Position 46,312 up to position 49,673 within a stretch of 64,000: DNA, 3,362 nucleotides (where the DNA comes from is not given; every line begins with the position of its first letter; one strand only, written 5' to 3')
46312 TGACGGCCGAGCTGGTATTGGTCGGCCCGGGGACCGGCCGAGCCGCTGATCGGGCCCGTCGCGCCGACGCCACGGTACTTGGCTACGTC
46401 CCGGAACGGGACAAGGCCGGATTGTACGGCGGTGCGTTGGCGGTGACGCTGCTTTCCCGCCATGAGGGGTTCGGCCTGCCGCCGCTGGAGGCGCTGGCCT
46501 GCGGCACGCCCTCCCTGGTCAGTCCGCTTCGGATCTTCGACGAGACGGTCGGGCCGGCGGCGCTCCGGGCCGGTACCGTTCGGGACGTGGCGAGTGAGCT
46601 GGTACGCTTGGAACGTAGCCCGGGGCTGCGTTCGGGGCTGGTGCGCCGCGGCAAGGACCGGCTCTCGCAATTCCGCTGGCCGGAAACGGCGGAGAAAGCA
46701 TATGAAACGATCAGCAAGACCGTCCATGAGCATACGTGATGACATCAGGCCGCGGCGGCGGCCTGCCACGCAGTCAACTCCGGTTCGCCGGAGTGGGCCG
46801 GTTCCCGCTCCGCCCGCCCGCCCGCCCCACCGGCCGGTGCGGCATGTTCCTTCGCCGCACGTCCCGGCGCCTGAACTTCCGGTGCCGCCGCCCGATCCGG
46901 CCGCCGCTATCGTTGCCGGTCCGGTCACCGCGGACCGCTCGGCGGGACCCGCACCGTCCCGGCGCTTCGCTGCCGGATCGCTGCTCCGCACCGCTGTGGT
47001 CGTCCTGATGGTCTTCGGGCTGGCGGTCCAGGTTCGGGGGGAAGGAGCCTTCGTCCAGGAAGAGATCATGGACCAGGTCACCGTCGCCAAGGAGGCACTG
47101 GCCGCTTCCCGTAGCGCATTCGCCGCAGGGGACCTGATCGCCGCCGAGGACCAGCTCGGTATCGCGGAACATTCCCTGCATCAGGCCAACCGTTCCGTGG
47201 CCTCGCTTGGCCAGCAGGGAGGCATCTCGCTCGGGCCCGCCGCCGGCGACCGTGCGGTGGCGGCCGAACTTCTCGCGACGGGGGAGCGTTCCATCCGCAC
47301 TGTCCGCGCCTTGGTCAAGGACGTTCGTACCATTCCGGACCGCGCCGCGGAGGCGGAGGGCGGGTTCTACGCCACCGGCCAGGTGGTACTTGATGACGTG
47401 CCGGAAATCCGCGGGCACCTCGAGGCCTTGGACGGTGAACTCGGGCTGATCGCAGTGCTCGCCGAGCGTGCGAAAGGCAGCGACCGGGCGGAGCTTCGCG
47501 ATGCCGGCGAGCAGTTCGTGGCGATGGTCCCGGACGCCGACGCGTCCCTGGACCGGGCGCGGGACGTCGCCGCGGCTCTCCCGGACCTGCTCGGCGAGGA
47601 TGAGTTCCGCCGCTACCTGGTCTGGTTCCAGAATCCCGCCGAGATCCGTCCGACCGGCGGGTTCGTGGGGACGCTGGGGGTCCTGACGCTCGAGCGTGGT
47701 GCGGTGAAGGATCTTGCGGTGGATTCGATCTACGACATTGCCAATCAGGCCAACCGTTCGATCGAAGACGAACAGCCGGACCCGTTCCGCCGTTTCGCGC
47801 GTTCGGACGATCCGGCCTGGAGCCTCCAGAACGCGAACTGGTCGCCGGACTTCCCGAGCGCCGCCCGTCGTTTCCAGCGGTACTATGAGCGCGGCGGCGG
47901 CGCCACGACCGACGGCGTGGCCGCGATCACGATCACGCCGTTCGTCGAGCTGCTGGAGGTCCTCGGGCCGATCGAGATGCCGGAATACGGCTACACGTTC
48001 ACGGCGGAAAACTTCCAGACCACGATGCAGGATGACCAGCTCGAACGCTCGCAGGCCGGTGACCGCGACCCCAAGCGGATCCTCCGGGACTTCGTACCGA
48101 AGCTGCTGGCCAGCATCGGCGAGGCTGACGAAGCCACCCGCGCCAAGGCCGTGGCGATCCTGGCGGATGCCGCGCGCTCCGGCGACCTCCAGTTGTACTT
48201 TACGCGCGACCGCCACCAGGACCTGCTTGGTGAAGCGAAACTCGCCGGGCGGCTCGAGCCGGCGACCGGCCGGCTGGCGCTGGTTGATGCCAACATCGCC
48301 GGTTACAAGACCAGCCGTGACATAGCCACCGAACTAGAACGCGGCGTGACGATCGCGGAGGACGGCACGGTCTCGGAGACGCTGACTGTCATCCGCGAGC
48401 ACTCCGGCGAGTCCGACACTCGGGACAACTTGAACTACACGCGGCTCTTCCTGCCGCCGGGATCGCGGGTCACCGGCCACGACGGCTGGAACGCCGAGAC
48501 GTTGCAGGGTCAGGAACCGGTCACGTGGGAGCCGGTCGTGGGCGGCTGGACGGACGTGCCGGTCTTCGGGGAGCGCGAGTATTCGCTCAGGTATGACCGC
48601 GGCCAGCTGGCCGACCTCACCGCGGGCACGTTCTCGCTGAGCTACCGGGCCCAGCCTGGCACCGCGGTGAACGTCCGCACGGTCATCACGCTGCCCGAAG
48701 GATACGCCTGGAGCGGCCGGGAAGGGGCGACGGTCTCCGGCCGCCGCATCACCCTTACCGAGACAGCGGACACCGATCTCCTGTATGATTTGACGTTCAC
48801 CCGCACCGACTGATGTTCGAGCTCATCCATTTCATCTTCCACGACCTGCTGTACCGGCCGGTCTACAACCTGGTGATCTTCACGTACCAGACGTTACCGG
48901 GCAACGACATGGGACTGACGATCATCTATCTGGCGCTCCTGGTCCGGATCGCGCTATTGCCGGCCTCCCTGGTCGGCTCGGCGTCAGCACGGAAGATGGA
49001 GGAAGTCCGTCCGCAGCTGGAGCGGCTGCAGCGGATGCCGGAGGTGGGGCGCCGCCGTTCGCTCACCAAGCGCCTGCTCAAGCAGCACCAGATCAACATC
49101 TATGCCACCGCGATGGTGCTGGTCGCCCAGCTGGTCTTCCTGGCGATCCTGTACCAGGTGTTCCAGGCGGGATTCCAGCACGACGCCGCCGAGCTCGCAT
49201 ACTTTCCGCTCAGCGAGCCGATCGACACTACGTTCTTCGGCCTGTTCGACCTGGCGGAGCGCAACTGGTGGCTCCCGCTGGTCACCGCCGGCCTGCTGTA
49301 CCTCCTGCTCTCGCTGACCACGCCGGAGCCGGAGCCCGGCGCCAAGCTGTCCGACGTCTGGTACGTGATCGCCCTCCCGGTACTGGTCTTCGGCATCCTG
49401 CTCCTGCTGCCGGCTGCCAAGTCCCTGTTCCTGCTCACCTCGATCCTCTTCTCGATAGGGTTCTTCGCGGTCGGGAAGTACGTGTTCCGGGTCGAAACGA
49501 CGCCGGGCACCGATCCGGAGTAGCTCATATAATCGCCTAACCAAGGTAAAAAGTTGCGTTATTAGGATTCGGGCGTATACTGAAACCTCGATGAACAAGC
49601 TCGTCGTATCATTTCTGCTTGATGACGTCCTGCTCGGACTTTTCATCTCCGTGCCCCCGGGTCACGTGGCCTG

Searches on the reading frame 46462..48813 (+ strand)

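Call 48: search_protein_families(library=pfam, proteins=[window:46462-48813:+], max_evalue=0.001)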
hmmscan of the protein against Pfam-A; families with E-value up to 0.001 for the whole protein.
window:46462-48813:+ (783 aa): 1 family
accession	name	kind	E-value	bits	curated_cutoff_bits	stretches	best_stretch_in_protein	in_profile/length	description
PF13196.11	DUF4012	-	4.3e-29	102.3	28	1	381-525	2-142/144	Protein of unknown function (DUF4012)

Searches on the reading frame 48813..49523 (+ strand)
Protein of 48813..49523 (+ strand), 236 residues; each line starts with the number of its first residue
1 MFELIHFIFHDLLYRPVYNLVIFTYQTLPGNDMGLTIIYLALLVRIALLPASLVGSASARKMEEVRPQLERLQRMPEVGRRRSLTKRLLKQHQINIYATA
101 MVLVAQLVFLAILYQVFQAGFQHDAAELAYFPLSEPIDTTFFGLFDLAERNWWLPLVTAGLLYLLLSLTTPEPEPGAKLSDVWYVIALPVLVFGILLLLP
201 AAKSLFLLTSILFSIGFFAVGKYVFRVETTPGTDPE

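Call 48: search_protein_families(library=pfam, proteins=[window:48813-49523:+], max_evalue=0.001)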
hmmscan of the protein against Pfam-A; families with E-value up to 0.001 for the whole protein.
window:48813-49523:+ (236 aa): 1 family
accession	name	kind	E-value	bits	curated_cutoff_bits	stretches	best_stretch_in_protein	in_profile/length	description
PF02096.25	60KD_IMP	-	1.4e-17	64.6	35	1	33-216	1-156/163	60Kd inner membrane protein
